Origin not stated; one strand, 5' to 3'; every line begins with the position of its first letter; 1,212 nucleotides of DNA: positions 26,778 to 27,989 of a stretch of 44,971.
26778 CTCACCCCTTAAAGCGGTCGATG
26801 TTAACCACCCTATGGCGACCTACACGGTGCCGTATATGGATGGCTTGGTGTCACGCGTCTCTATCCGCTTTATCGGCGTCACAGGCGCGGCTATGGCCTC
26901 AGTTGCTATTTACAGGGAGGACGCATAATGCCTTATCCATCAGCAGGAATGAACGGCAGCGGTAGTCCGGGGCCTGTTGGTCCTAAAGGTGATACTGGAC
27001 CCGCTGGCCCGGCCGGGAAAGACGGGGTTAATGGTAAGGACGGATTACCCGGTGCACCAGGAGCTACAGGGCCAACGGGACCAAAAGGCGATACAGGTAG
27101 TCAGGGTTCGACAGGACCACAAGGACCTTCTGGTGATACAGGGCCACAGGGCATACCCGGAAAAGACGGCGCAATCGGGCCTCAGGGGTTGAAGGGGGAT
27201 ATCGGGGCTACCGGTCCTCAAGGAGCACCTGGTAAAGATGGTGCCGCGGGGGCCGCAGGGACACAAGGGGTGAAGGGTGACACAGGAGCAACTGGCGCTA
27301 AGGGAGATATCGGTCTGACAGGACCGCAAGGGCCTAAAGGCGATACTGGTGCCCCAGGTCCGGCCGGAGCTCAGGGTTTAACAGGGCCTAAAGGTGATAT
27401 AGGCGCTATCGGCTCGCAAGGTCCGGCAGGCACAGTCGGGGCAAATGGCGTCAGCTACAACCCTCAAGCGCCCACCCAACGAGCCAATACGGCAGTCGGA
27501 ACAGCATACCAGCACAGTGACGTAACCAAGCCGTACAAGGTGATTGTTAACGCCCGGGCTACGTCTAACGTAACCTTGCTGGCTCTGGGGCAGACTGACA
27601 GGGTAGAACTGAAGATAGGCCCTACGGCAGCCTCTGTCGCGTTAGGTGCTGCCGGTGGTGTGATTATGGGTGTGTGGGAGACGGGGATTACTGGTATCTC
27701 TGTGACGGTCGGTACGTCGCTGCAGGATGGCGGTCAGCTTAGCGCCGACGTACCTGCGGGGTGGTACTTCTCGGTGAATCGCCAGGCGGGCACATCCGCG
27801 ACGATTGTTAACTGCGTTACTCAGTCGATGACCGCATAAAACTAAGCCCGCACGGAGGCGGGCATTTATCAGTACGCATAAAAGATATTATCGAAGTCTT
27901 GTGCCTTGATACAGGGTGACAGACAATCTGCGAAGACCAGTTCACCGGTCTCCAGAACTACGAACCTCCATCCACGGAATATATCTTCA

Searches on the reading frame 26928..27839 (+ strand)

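Call 119: search_protein_families(library=pfam, proteins=[window:26928-27839:+], max_evalue=0.001)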
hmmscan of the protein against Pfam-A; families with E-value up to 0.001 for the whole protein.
window:26928-27839:+ (303 aa): 1 family
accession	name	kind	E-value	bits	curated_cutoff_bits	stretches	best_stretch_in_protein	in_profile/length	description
PF01391.23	Collagen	-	1.1e-26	92.8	27.2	2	117-174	1-58/60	Collagen triple helix repeat (20 copies)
